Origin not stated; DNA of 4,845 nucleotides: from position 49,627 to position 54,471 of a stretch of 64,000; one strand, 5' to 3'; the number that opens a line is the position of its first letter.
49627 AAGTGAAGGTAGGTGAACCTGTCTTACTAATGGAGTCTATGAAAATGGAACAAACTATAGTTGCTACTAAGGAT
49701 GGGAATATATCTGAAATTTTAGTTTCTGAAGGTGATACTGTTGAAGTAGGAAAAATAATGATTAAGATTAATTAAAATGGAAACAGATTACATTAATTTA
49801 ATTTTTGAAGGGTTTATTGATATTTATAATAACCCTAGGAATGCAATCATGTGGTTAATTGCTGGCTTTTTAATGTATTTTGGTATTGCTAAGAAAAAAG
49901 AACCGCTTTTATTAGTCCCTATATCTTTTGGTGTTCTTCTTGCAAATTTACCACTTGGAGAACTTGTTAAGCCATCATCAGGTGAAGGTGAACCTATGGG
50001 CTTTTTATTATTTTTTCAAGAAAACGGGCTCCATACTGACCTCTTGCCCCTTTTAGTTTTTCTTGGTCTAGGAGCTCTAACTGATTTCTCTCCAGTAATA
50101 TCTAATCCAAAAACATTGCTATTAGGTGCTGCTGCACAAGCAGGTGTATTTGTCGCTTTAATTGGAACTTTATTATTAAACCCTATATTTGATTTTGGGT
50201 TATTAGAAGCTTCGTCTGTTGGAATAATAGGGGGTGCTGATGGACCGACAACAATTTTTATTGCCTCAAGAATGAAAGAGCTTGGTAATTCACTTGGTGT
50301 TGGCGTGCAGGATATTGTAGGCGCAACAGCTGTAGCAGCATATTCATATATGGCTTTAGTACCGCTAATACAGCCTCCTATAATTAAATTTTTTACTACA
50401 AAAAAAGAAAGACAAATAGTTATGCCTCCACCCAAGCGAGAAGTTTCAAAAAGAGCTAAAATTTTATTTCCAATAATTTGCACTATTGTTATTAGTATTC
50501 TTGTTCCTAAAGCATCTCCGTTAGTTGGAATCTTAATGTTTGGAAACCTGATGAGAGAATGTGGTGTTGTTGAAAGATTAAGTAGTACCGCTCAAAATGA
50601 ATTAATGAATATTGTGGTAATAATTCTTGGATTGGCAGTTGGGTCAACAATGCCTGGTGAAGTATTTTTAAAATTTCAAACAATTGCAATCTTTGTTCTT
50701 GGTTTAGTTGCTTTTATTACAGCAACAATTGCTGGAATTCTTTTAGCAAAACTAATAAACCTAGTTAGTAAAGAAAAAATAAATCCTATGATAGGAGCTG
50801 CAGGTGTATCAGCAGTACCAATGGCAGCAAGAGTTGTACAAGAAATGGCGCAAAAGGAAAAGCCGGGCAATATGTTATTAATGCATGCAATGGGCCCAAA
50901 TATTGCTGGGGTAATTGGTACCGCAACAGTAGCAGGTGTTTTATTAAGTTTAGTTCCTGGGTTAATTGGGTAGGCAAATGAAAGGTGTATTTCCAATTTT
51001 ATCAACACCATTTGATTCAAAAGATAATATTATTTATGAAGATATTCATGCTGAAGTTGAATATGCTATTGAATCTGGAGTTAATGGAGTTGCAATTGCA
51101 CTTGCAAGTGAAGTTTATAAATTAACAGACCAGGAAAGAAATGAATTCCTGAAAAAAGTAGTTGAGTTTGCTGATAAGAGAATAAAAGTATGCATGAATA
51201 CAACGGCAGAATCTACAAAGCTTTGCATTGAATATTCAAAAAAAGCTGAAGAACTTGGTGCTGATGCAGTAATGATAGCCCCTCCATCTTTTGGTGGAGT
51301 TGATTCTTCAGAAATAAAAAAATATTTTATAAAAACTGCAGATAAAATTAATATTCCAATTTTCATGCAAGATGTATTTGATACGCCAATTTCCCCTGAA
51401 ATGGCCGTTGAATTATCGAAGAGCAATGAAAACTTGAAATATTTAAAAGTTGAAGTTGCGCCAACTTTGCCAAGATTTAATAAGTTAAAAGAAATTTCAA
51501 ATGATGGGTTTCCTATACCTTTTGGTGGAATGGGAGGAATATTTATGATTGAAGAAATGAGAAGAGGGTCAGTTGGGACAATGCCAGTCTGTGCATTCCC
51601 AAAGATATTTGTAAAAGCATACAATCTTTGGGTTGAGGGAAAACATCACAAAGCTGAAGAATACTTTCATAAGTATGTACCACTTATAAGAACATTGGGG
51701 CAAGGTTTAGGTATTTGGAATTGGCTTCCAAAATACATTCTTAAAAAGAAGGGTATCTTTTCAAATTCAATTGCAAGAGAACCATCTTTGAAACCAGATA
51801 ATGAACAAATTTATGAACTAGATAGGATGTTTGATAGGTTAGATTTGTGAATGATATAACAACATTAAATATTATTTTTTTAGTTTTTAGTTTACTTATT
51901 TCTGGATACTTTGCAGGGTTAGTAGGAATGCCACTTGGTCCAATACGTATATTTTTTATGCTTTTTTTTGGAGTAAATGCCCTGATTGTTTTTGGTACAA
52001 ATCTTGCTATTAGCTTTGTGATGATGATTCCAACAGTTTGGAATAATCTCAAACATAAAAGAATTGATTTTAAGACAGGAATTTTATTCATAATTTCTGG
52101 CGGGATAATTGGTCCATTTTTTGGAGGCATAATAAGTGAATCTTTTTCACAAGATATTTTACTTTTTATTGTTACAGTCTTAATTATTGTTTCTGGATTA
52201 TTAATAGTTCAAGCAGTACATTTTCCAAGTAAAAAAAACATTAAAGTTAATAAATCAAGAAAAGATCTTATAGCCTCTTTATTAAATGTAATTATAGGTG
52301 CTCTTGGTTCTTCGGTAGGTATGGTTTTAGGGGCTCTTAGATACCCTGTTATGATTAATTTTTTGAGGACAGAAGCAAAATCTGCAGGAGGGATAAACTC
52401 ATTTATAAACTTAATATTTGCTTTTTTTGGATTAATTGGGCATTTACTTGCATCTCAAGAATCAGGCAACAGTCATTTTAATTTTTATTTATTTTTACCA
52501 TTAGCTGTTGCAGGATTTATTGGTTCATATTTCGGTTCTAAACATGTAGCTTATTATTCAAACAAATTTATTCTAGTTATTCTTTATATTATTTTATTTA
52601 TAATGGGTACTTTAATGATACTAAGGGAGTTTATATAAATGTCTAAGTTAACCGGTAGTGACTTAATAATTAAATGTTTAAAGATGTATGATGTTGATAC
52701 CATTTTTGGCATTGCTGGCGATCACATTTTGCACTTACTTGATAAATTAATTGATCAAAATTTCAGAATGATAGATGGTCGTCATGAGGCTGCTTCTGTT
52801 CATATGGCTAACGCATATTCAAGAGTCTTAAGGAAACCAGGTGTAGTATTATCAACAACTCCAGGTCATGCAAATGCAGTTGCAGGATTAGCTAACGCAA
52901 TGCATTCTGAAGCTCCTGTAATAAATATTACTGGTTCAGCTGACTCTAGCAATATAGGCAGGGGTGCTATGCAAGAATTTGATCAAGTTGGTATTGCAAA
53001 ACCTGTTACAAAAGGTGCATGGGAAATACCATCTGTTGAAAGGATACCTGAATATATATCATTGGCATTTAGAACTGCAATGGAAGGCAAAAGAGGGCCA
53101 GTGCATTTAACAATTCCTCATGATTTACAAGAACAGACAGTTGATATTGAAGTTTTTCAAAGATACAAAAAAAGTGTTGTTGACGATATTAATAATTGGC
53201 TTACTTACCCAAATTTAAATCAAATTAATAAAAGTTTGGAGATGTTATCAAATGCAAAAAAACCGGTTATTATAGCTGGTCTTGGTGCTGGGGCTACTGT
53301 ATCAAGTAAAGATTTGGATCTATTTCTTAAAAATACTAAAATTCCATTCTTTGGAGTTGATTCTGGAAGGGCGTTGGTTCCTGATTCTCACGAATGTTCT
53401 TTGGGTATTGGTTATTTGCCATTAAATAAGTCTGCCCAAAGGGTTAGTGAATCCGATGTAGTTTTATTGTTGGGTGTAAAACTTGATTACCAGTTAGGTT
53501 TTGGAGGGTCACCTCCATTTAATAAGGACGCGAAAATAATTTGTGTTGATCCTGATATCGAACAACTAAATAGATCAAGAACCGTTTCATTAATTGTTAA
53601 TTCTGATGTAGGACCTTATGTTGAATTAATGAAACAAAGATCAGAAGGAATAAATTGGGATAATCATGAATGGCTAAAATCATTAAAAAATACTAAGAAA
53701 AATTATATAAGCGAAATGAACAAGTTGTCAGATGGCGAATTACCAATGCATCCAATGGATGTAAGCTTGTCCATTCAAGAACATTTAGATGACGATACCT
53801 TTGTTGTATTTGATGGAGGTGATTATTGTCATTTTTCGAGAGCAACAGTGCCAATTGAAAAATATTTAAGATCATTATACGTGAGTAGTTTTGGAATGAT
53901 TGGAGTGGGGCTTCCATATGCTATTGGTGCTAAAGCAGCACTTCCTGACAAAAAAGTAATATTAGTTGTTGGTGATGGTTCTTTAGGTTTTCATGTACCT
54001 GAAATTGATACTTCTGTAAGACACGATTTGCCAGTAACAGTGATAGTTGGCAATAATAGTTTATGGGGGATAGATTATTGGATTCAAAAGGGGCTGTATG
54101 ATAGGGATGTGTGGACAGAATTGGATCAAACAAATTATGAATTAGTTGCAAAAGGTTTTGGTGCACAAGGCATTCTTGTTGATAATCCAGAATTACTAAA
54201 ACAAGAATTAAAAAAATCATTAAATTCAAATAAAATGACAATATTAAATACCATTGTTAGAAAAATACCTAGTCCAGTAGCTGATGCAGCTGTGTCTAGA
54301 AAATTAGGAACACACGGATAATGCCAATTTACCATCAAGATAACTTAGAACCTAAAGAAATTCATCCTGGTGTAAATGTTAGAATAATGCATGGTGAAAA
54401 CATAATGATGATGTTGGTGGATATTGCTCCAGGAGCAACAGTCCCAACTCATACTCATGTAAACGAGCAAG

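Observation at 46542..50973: PxpABC-like genes joined to OadG-BCCP-OadB with no canonical carboxyltransferase or biotin carboxylase: candidate new Na+-coupled biotin enzyme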

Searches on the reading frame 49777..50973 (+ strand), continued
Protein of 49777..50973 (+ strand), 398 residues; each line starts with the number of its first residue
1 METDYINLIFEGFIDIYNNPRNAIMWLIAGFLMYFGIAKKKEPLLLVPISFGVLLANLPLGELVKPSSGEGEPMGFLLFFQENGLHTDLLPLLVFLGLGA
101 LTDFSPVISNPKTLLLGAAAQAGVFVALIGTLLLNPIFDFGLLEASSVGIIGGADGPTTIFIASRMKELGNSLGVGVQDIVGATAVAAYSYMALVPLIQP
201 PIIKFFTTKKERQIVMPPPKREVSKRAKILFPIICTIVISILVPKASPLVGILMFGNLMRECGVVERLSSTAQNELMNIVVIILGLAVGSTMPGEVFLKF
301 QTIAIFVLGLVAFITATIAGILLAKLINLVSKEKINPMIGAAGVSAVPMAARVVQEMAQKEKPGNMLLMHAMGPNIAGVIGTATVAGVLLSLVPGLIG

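Call 66: search_protein_families(library=pfam, proteins=[L032:11162-12544:+, L041:7560-9086:+, L045:11315-14104:+, L040:6713-7861:+, L042:17967-19697:+, L055:4599-5798:+, L030:3760-5220:+, L067:9227-10540:+, L036:11422-12921:+, L046:1541-3463:+], max_evalue=0.00001)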
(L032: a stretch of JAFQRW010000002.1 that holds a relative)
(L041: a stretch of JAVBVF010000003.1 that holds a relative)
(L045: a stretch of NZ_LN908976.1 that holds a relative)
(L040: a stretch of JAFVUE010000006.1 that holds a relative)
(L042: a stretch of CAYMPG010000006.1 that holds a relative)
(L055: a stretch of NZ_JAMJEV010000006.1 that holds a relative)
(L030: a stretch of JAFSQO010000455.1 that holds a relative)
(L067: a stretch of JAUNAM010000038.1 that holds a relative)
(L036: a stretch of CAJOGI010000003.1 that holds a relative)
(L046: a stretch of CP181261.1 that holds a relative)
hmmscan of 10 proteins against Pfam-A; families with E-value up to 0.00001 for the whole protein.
L032:11162-12544:+ (460 aa): 2 families
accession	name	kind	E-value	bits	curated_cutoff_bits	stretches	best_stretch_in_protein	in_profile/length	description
PF02436.23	PYC_OADA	-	1.9e-57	194.7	27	1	296-446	3-167/201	Conserved carboxylase domain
PF00682.25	HMGL-like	-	3.4e-19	69.7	29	1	4-267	2-257/260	HMGL-like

L041:7560-9086:+ (508 aa): 2 families
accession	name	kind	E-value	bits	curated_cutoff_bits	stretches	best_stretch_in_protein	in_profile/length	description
PF01039.27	Carboxyl_trans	-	7.7e-104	348.5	22.3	1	45-506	2-493/493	Carboxyl transferase domain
PF03255.19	ACCA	-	2.1e-12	47.3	23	1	332-446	134-250/310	Acetyl co-enzyme A carboxylase carboxyltransferase-like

L045:11315-14104:+ (929 aa): 6 families
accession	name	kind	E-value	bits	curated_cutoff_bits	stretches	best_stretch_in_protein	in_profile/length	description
PF00580.27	UvrD-helicase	-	9e-87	291.6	23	2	238-466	37-271/271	UvrD/REP helicase N-terminal domain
PF13361.12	UvrD_C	-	4.4e-76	257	25.6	1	471-805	1-348/350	UvrD-like helicase C-terminal domain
PF13245.12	AAA_19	-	5.8e-21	75.5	25.1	1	167-451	3-134/134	AAA domain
PF21196.3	PcrA_UvrD_tudor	-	3.3e-10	40.1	23.9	1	883-928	3-48/48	PcrA/UvrD tudor domain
PF13538.12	UvrD_C_2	-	6.4e-10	39.2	27.4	1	744-803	2-52/52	UvrD-like helicase C-terminal domain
PF01443.25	Viral_helicase1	-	8.8e-08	32.7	21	0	708-803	143-227/228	Viral superfamily 1 RNA helicase core domain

L040:6713-7861:+ (382 aa): 3 families
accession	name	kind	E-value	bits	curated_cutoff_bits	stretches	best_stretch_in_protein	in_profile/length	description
PF00768.25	Peptidase_S11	-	4.8e-60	203.4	27.6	1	29-250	10-238/239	D-alanyl-D-alanine carboxypeptidase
PF07943.18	PBP5_C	-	6.1e-15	55.6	21.2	1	267-351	1-85/91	Penicillin-binding protein 5, C-terminal domain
PF13354.11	Beta-lactamase2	-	3.6e-07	30.2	22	1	41-171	9-142/214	Beta-lactamase enzyme family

L042:17967-19697:+ (576 aa): 4 families
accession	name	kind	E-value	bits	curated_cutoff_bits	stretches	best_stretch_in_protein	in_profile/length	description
PF02518.31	HATPase_c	-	2.9e-23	82.9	26.4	1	468-573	2-109/111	Histidine kinase-, DNA gyrase B-, and HSP90-like ATPase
PF00512.31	HisKA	-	1.3e-19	70.5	26.9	1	356-422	2-66/66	His Kinase A (phospho-acceptor) domain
PF00672.30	HAMP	-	6e-10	39.7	25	1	189-237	3-51/53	HAMP domain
PF13188.13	PAS_8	-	1.8e-06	28.1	21.8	1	249-299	1-52/65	PAS domain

L055:4599-5798:+ (399 aa): 4 families
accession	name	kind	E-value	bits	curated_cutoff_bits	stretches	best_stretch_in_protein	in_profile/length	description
PF00441.29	Acyl-CoA_dh_1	-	3.6e-43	147.7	22.4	1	244-389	1-146/150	Acyl-CoA dehydrogenase, C-terminal domain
PF02771.21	Acyl-CoA_dh_N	-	1.4e-34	119.3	22.9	1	20-131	1-112/113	Acyl-CoA dehydrogenase, N-terminal domain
PF02770.24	Acyl-CoA_dh_M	-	1e-23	83.8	33.3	1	136-231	1-96/97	Acyl-CoA dehydrogenase, middle domain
PF08028.16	Acyl-CoA_dh_2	-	1.7e-11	45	22.7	1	268-373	10-125/134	Acyl-CoA dehydrogenase, C-terminal domain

L030:3760-5220:+ (486 aa): 1 family
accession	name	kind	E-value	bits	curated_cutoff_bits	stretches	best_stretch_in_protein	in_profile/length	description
PF00999.27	Na_H_Exchanger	-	5.1e-28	98.4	26.2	1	41-397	9-363/375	Sodium/hydrogen exchanger, transmembrane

L067:9227-10540:+ (437 aa): 1 family
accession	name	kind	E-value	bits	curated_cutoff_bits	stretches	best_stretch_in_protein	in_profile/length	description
PF13517.12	FG-GAP_3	-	5.8e-09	36.9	26.9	0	74-140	1-61/61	FG-GAP-like repeat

L036:11422-12921:+ (499 aa): 2 families
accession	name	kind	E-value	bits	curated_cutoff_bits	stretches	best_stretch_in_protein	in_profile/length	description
PF00152.25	tRNA-synt_2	-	1.6e-88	297.2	25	1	157-495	2-307/308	tRNA synthetases class II (D, K and N)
PF01336.31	tRNA_anti-codon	-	3.5e-14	52.9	27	1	63-140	2-75/75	OB-fold nucleic acid binding domain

L046:1541-3463:+ (640 aa): 4 families
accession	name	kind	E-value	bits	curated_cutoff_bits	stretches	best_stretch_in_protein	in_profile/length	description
PF01434.24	Peptidase_M41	-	6e-69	232.2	29.9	1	420-607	2-190/191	Peptidase family M41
PF00004.35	AAA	-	1.1e-48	165.4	21.2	1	206-339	1-131/131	ATPase family associated with various cellular activities (AAA)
PF17862.7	AAA_lid_3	-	5.4e-16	58.2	27.2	1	361-405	1-45/45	AAA+ lid domain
PF07728.20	AAA_5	-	3.2e-06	27.6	22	0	205-324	1-134/139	AAA domain (dynein-related subfamily)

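Call 69: search_protein_families(library=pfam, proteins=[L026:630-2207:+, L026:4740-5627:-, L026:5716-6444:-, L026:9000-10046:-, L027:3208-4161:+, L027:7602-8504:-, L027:11940-12575:-, L028:11177-12301:-, L028:12348-13340:+, L028:5562-6557:-], max_evalue=0.0001)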
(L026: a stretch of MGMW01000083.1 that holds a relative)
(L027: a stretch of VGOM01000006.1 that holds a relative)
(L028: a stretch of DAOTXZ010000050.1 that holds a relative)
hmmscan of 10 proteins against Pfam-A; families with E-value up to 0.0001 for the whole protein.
L026:630-2207:+ (525 aa): 5 families
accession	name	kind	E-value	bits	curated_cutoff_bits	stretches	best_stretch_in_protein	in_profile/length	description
PF08323.17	Glyco_transf_5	-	6.2e-72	242.6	22.7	1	47-285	1-239/239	Starch synthase catalytic domain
PF00534.26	Glycos_transf_1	-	1.9e-15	57.3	26.4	1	339-491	13-162/172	Glycosyl transferases group 1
PF13692.12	Glyco_trans_1_4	-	7.2e-10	39.7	27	1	342-485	2-140/142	Glycosyl transferases group 1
PF13439.12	Glyco_transf_4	-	7.4e-09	36.3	28.5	1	154-272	52-150/170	Glycosyltransferase Family 4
PF13579.12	Glyco_trans_4_4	-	4.1e-07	30.9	29.7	1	62-270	1-142/158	Glycosyl transferase 4-like domain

L026:4740-5627:- (295 aa): 1 family
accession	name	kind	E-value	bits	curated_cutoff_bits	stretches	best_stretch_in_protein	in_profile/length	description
PF09754.15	PAC2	-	6.8e-31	108.2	25.8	1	24-235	2-207/215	PAC2 family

L026:5716-6444:- (242 aa): 1 family
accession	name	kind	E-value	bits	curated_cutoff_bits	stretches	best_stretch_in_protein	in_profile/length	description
PF02146.23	SIR2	-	4.1e-35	121.8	24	2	69-187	57-180/180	Sir2 family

L026:9000-10046:- (348 aa): 2 families
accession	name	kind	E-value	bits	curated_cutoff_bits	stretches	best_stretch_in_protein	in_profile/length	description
PF04055.27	Radical_SAM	-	3.5e-08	34.2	29.5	1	107-269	2-160/166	Radical SAM superfamily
PF13353.11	Fer4_12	-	9.4e-05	23.2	22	1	99-156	2-59/137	4Fe-4S single cluster domain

L027:3208-4161:+ (317 aa): 6 families
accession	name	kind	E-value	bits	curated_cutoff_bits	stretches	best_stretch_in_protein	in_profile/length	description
PF00561.26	Abhydrolase_1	-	6.4e-31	108.3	25.8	1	61-295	2-243/245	alpha/beta hydrolase fold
PF12697.13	Abhydrolase_6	-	5.4e-23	83.2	26.3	1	62-301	1-215/217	Alpha/beta hydrolase family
PF12146.15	Hydrolase_4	-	8.9e-18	64.9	27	1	83-295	29-237/239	Serine aminopeptidase, S33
PF03096.20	Ndr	-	3.2e-05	23.3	23.3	1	62-162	26-136/283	Ndr family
PF12695.13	Abhydrolase_5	-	7.9e-05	22.9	27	0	236-291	85-141/164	Alpha/beta hydrolase family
PF08386.16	Abhydrolase_4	-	8.5e-05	23.1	21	0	251-309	34-92/103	TAP-like protein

L027:7602-8504:- (300 aa): 1 family
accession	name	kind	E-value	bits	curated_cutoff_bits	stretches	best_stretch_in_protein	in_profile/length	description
PF02146.23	SIR2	-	4.6e-34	118.4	24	2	128-245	58-180/180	Sir2 family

L027:11940-12575:- (211 aa): 0 families

L028:11177-12301:- (374 aa): 3 families
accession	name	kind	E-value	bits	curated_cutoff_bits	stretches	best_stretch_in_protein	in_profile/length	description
PF06071.19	YchF-GTPase_C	-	8.9e-36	122.3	27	1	290-373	1-84/84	Protein of unknown function (DUF933)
PF01926.29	MMR_HSR1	-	1.3e-10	41.9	21.9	1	10-115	1-86/113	50S ribosome-binding GTPase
PF02421.24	FeoB_N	-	4.9e-05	23.3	27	0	10-72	2-66/156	Ferrous iron transport protein B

L028:12348-13340:+ (330 aa): 2 families
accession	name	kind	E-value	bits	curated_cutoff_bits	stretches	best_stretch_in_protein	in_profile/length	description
PF21694.2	DNA_pol3_delta_C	-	6.8e-26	91.1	27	1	205-325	1-120/121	DNA polymerase III delta subunit, C-terminal domain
PF06144.19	DNA_pol3_delta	-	1.5e-10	41.5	21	1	13-110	1-99/124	DNA polymerase III, delta subunit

L028:5562-6557:- (331 aa): 1 family
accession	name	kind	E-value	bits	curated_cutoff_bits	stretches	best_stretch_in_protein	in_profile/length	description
PF01384.25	PHO4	-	1.2e-91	307.8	33.7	1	22-320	1-350/350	Phosphate transporter family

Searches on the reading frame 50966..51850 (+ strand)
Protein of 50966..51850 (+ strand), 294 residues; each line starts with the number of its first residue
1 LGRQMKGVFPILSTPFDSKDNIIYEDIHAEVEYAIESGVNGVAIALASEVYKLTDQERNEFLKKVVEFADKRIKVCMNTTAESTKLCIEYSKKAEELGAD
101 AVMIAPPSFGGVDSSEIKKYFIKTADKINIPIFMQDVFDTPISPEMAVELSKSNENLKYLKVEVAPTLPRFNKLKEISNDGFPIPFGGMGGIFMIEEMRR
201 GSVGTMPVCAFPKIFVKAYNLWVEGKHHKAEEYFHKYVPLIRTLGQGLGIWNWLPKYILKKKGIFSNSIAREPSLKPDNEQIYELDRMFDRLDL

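Call 3: search_protein_families(library=pfam, proteins=[window:50966-51850:+], max_evalue=0.01)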
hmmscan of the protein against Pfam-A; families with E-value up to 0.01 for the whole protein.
window:50966-51850:+ (294 aa): 1 family
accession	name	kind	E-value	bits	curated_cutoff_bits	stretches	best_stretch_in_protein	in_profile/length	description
PF00701.28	DHDPS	-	3.7e-26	92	22.1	1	5-286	2-283/289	Dihydrodipicolinate synthetase family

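Call 4: search_protein_families(library=ncbifam, proteins=[window:50966-51850:+], max_evalue=0.01)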
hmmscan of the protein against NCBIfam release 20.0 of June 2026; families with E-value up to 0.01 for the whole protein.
window:50966-51850:+ (294 aa): 8 families
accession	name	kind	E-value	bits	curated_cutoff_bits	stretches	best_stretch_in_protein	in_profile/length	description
TIGR00674.1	dapA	equivalog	2.3e-23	82.5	206.15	1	10-286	4-280/286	4-hydroxy-tetrahydrodipicolinate synthase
NF003164.0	PRK04147.1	equivalog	1.4e-14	54.1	281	1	4-292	3-290/294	N-acetylneuraminate lyase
TIGR02313.1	HpaI-NOT-DapA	exception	4.6e-14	51.9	396.7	1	6-233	2-233/294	2,4-dihydroxyhept-2-ene-1,7-dioic acid aldolase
NF002958.0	PRK03620.1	subfamily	2.1e-11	43.2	278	1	9-157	17-162/307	5-dehydro-4-deoxyglucarate dehydratase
TIGR03249.1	KdgD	equivalog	4e-10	39.3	373.95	1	7-152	11-156/299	5-dehydro-4-deoxyglucarate dehydratase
TIGR00683.1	nanA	equivalog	2.6e-09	36.8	382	1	5-129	1-126/293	N-acetylneuraminate lyase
NF040954.1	Arch_KDGaldase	equivalog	2.2e-07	30.5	390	1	8-136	4-130/288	bifunctional 2-dehydro-3-deoxy-phosphogluconate/2-dehydro-3-deoxy-6-phosphogalactonate aldolase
NF004889.0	PRK06252.1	subfamily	0.0078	15.2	244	0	58-110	158-206/340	methylcobalamin:coenzyme M methyltransferase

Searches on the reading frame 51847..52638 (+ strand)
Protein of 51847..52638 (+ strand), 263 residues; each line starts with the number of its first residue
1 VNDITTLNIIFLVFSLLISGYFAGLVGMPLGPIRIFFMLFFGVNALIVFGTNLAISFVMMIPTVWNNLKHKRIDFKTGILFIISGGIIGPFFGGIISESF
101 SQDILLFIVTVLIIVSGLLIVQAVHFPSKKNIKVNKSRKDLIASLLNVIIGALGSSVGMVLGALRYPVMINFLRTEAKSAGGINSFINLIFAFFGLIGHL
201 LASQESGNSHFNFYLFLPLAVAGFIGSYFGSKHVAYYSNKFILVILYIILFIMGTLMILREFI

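Call 3: search_protein_families(library=pfam, proteins=[window:51847-52638:+], max_evalue=0.01)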
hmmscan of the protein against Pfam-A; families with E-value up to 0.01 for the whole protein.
window:51847-52638:+ (263 aa): 2 families
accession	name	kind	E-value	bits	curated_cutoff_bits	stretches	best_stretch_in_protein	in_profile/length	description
PF01925.25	TauE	-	1.8e-26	93.7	32.6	1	13-257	2-237/237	Sulfite exporter TauE/SafE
PF07690.21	MFS_1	-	0.00071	19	33.4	1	12-259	65-287/347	Major Facilitator Superfamily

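Call 4: search_protein_families(library=ncbifam, proteins=[window:51847-52638:+], max_evalue=0.01)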
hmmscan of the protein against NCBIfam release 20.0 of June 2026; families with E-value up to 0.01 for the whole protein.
window:51847-52638:+ (263 aa): 0 families

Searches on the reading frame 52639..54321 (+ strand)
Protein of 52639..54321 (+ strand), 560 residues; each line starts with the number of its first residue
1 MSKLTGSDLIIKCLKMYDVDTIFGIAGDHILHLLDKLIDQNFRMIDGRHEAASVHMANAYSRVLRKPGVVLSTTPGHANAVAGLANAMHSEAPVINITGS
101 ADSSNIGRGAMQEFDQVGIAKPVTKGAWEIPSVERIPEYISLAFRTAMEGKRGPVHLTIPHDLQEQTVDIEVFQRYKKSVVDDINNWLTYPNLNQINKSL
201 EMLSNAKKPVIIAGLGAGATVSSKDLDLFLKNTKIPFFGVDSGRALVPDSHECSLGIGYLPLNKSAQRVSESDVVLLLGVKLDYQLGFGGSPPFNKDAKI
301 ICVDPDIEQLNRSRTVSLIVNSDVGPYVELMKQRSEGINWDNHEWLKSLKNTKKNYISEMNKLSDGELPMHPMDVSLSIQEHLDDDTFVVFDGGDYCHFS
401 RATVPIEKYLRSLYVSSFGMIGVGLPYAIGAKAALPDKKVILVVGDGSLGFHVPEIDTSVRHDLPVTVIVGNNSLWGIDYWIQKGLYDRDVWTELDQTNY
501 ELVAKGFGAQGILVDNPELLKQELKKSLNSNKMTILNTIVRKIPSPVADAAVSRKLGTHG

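Call 3: search_protein_families(library=pfam, proteins=[window:52639-54321:+], max_evalue=0.01)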
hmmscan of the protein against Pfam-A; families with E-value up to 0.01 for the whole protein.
window:52639-54321:+ (560 aa): 3 families
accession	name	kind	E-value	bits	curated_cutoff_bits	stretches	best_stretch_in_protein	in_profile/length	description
PF02776.23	TPP_enzyme_N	-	1.4e-33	115.6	26.8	1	5-118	2-118/119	Thiamine pyrophosphate enzyme, N-terminal TPP binding domain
PF02775.26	TPP_enzyme_C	-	1e-27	97.2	21.9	1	402-536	11-149/151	Thiamine pyrophosphate enzyme, C-terminal TPP binding domain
PF00205.28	TPP_enzyme_M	-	2.2e-23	82.9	30.4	1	196-328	1-134/137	Thiamine pyrophosphate enzyme, central domain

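Call 4: search_protein_families(library=ncbifam, proteins=[window:52639-54321:+], max_evalue=0.01)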
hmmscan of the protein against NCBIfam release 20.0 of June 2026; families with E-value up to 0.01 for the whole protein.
window:52639-54321:+ (560 aa): 57 families (the best 25 are shown)
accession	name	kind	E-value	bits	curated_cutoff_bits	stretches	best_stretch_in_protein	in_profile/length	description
NF004516.0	PRK05858.1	equivalog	2.9e-94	316.6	587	1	5-539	12-534/548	acetolactate synthase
TIGR00118.1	acolac_lg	equivalog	3.9e-93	312.8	538.35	1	4-541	1-535/557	biosynthetic-type acetolactate synthase large subunit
NF058623.1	HdaclCoAlyACT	equivalog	1.6e-90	304.4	600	1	6-547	12-548/575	2-hydroxyacyl-CoA lyase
NF004919.0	PRK06276.1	equivalog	3.9e-88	296.2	866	1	5-541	2-539/582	acetolactate synthase large subunit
NF006187.0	PRK08322.1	equivalog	3.7e-83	279.8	509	1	5-539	3-527/548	acetolactate synthase large subunit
NF004710.0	PRK06048.1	equivalog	3.8e-83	279.9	976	1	2-542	6-539/561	acetolactate synthase large subunit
NF006721.0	PRK09259.1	equivalog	1.2e-82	278.4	557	1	4-541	15-551/574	oxalyl-CoA decarboxylase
NF006052.0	PRK08199.1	subfamily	1.6e-81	274.3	539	1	3-539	7-536/559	thiamine pyrophosphate protein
TIGR03254.1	oxalate_oxc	equivalog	2.8e-77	260.7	739.4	1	4-541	3-538/554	oxalyl-CoA decarboxylase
NF005824.0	PRK07710.1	equivalog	4.3e-77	259.8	976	1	3-541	16-549/573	acetolactate synthase large subunit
NF006319.0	PRK08527.1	equivalog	2.1e-76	257.6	905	1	1-542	1-540/565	acetolactate synthase large subunit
NF005713.0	PRK07525.1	subfamily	2.5e-75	254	620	1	2-540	4-562/592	sulfoacetaldehyde acetyltransferase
NF006524.0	PRK08978.1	equivalog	5.1e-75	252.8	738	1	5-540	2-524/548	acetolactate synthase 2 catalytic subunit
NF005584.0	PRK07282.1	equivalog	4.8e-74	249.9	970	1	4-542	10-543/566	acetolactate synthase large subunit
NF006378.0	PRK08617.1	equivalog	1.3e-73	248.2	510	1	3-537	7-535/556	acetolactate synthase AlsS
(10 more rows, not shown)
